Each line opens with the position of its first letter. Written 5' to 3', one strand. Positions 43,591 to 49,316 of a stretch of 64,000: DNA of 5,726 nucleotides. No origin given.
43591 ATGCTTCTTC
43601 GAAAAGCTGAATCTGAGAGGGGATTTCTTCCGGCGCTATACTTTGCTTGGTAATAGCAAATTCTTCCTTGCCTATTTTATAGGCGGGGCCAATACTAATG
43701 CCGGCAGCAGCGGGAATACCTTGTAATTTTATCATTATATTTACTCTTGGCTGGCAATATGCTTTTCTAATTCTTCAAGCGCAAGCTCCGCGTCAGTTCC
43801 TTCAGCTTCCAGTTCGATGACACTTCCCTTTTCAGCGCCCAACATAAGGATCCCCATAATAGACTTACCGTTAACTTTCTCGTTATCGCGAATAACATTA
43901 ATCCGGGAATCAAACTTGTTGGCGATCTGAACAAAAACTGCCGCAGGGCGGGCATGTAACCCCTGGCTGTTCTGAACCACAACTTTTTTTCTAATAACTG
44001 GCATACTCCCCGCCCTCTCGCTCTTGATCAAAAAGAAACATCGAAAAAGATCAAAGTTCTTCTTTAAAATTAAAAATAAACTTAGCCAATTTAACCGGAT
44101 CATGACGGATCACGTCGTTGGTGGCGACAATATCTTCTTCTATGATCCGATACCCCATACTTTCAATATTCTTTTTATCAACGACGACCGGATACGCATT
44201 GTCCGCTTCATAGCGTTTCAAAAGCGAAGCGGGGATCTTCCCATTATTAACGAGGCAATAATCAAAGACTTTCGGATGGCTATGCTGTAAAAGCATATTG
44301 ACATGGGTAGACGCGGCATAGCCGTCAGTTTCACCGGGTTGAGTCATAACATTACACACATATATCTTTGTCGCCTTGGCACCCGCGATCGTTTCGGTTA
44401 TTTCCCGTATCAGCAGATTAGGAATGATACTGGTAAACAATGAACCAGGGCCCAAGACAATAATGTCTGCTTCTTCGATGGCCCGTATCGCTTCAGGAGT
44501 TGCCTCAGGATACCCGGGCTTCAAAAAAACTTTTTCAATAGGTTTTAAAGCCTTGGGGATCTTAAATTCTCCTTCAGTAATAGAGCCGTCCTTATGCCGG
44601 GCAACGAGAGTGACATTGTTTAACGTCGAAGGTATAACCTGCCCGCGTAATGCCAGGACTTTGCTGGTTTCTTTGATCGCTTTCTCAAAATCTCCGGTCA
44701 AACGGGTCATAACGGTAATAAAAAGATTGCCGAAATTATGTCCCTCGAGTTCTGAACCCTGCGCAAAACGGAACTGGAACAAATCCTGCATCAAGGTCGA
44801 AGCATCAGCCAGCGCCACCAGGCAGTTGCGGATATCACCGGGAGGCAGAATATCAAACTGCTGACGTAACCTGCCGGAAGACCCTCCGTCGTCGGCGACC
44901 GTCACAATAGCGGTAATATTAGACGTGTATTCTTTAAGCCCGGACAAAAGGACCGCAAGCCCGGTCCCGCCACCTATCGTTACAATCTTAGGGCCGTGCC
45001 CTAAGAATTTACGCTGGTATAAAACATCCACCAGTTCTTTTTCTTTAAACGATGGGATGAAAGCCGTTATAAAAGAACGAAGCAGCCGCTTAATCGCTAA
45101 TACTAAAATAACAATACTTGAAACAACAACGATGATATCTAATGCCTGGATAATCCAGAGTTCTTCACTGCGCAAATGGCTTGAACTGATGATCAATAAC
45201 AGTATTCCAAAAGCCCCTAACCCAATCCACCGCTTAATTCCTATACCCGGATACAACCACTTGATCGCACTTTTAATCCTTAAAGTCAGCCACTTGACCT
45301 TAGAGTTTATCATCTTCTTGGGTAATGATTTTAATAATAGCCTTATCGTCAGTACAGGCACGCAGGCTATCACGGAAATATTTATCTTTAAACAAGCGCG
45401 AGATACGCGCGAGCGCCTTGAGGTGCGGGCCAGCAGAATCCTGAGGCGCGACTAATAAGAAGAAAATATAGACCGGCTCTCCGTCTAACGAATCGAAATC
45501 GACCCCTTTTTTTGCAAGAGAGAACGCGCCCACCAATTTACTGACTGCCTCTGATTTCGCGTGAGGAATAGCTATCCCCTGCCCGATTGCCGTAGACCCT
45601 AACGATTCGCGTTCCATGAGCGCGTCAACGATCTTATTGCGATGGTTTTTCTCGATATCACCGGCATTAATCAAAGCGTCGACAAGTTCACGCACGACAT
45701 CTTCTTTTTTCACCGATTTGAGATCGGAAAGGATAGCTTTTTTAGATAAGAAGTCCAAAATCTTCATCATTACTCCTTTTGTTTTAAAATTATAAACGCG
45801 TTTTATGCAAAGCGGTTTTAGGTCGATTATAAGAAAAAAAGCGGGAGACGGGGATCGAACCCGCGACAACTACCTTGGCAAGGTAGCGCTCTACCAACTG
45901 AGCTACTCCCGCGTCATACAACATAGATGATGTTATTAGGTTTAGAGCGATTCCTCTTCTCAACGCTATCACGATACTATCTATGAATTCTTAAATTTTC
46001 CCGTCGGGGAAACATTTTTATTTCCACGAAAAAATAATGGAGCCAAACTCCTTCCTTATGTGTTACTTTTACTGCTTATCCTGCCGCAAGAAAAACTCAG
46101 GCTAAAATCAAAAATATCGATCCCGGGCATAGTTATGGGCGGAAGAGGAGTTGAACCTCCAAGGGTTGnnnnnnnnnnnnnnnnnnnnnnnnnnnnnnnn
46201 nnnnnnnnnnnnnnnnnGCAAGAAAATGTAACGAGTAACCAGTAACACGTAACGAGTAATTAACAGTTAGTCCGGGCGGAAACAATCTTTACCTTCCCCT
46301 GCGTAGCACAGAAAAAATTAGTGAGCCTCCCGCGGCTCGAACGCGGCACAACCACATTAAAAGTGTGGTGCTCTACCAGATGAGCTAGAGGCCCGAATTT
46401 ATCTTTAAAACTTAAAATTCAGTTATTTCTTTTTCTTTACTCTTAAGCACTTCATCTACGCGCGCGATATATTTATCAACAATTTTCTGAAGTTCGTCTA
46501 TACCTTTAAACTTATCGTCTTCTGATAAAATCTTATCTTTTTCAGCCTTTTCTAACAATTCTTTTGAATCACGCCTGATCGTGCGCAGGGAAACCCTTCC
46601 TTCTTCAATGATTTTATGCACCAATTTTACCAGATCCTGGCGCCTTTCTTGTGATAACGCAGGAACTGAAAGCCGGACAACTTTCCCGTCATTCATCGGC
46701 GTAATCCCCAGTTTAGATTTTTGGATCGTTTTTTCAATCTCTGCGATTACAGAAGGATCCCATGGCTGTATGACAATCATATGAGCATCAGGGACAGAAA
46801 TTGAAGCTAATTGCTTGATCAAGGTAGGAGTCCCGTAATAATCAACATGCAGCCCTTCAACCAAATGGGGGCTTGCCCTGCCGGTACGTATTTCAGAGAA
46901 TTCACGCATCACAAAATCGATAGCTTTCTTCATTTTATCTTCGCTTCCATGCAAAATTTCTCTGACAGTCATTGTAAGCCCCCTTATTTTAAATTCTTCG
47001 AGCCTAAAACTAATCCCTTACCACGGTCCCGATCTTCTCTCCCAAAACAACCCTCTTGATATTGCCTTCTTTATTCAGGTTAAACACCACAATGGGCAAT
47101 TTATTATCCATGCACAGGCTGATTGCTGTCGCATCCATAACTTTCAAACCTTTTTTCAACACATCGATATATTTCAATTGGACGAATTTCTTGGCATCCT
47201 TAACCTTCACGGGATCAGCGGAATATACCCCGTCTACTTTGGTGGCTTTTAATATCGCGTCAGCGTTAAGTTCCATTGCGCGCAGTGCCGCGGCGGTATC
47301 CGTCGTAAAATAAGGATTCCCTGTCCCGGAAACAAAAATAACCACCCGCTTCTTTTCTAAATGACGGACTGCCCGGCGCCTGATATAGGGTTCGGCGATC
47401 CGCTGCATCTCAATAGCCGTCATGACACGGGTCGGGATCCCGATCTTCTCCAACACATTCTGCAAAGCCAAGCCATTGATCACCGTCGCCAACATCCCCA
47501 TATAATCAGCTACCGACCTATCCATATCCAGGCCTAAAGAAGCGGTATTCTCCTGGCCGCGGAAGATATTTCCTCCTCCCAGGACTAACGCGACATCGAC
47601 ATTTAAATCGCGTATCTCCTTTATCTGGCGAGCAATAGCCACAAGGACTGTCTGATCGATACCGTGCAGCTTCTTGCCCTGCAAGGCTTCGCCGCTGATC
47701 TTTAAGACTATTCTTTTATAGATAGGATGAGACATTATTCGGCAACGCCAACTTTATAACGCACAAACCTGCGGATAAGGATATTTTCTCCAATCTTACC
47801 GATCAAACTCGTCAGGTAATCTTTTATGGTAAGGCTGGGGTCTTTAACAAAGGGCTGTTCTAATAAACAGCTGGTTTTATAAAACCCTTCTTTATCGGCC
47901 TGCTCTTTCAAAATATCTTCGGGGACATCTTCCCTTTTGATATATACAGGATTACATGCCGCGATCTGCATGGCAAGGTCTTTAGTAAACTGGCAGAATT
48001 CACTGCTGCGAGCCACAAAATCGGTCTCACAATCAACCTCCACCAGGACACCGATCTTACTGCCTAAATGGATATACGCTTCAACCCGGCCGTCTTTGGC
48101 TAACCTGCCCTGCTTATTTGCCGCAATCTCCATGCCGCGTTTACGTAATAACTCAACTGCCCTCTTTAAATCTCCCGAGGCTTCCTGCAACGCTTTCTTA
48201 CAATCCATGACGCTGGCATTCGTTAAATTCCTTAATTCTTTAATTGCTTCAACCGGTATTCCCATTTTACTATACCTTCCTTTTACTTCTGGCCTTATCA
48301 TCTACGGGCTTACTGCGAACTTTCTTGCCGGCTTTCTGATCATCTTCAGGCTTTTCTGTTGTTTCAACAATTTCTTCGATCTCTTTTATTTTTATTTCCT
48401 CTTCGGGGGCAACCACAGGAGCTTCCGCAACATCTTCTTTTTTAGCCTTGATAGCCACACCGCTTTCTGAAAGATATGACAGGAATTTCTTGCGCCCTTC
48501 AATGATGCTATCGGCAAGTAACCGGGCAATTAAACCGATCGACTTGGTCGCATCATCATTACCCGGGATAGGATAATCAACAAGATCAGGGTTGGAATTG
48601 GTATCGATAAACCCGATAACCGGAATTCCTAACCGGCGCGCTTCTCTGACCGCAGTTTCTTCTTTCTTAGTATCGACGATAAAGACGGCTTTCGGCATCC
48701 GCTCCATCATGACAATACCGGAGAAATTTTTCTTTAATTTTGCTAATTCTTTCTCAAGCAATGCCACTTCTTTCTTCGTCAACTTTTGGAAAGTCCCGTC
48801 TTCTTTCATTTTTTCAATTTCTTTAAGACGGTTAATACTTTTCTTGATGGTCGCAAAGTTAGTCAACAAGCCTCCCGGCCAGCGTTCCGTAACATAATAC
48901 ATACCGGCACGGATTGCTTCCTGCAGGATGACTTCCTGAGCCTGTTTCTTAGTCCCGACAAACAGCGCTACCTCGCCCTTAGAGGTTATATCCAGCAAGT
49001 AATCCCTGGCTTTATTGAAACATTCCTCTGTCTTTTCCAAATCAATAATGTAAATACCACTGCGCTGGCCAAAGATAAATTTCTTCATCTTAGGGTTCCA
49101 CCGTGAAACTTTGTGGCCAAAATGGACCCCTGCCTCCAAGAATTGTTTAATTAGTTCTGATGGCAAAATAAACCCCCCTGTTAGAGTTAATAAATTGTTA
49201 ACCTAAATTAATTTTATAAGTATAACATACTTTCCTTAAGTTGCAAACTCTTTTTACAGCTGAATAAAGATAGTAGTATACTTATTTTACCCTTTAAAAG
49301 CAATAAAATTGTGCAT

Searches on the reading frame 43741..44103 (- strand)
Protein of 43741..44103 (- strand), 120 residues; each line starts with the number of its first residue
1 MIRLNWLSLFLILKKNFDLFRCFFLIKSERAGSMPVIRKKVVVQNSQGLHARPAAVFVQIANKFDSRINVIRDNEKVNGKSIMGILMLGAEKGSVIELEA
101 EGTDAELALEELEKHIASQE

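Call 76: search_protein_families(library=pfam, proteins=[window:43741-44103:-], max_evalue=0.001)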
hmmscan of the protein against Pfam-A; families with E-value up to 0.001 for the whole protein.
window:43741-44103:- (120 aa): 1 family
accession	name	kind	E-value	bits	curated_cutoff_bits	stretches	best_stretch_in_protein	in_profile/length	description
PF00381.24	PTS-HPr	-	1.9e-31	108.3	23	1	38-117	2-80/81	PTS HPr component phosphorylation site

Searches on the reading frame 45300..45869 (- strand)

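Call 76: search_protein_families(library=pfam, proteins=[window:45300-45869:-], max_evalue=0.001)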
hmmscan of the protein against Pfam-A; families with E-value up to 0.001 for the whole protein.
window:45300-45869:- (189 aa): 2 families
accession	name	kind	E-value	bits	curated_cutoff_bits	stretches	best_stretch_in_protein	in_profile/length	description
PF00359.27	PTS_EIIA_2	-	2.7e-37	128.4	27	1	40-184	2-143/144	Phosphoenolpyruvate-dependent sugar phosphotransferase system, EIIA 2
PF07565.18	Band_3_cyto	-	0.0002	21.6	34.3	0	40-89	59-108/294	Band 3 cytoplasmic domain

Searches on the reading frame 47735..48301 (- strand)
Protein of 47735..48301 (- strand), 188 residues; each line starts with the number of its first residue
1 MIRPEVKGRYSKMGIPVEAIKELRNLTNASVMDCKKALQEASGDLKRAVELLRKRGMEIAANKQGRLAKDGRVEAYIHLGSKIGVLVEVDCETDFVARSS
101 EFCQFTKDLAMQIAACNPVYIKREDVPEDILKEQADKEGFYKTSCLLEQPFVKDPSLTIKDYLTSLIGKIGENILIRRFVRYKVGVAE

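Call 6: search_protein_families(library=pfam, proteins=[window:47735-48301:-], max_evalue=0.01)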
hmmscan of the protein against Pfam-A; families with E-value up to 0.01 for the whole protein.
window:47735-48301:- (188 aa): 4 families
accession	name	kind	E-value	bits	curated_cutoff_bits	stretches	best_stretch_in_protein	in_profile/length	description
PF00889.24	EF_TS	-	5.8e-24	85.3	27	2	48-134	56-135/204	Elongation factor TS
PF25025.1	EF-Ts_N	-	0.00053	20.3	33.2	1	19-54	16-52/60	Elongation factor Ts, mitochondrial, N-terminal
PF14555.12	UBA_4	-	0.0072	16.5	21.8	0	18-50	2-34/43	UBA-like domain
PF16678.12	UBA_HOIP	-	0.0085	16.5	22.4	0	20-58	104-142/152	HOIP UBA domain pair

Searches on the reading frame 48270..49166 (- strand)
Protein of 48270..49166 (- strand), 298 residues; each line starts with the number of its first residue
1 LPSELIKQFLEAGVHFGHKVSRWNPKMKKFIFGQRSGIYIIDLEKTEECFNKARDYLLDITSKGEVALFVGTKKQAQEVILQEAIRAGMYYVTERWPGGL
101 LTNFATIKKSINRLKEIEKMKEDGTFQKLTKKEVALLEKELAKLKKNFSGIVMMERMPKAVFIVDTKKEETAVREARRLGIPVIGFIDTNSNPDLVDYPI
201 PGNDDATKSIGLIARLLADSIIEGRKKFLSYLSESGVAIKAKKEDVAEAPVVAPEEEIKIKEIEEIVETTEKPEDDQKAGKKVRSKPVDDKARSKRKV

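Call 5: search_protein_families(library=ncbifam, proteins=[window:48270-49166:-], max_evalue=0.01)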
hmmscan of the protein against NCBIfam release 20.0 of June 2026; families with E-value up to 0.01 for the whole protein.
window:48270-49166:- (298 aa): 4 families
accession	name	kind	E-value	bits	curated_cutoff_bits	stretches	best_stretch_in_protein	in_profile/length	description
TIGR01011.1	rpsB_bact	equivalog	2.6e-94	314.7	76.3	1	6-226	4-224/225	30S ribosomal protein S2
NF051451.1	30S_S2_sunset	exception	1.5e-82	277.7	710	1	6-266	6-261/382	30S ribosomal protein S2, sunset domain variant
NF008966.0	PRK12311.1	equivalog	8.3e-75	251.9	526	1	6-266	8-261/334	30S ribosomal protein S2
TIGR01012.1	uS2_euk_arch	equivalog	1.5e-23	83.4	211.5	2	157-225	108-176/196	30S ribosomal protein S2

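Call 6: search_protein_families(library=pfam, proteins=[window:48270-49166:-], max_evalue=0.01)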
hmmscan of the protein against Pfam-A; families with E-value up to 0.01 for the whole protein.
window:48270-49166:- (298 aa): 1 family
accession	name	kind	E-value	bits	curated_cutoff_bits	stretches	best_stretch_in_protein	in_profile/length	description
PF00318.25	Ribosomal_S2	-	3e-92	308.2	26.1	1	10-224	2-216/216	Ribosomal protein S2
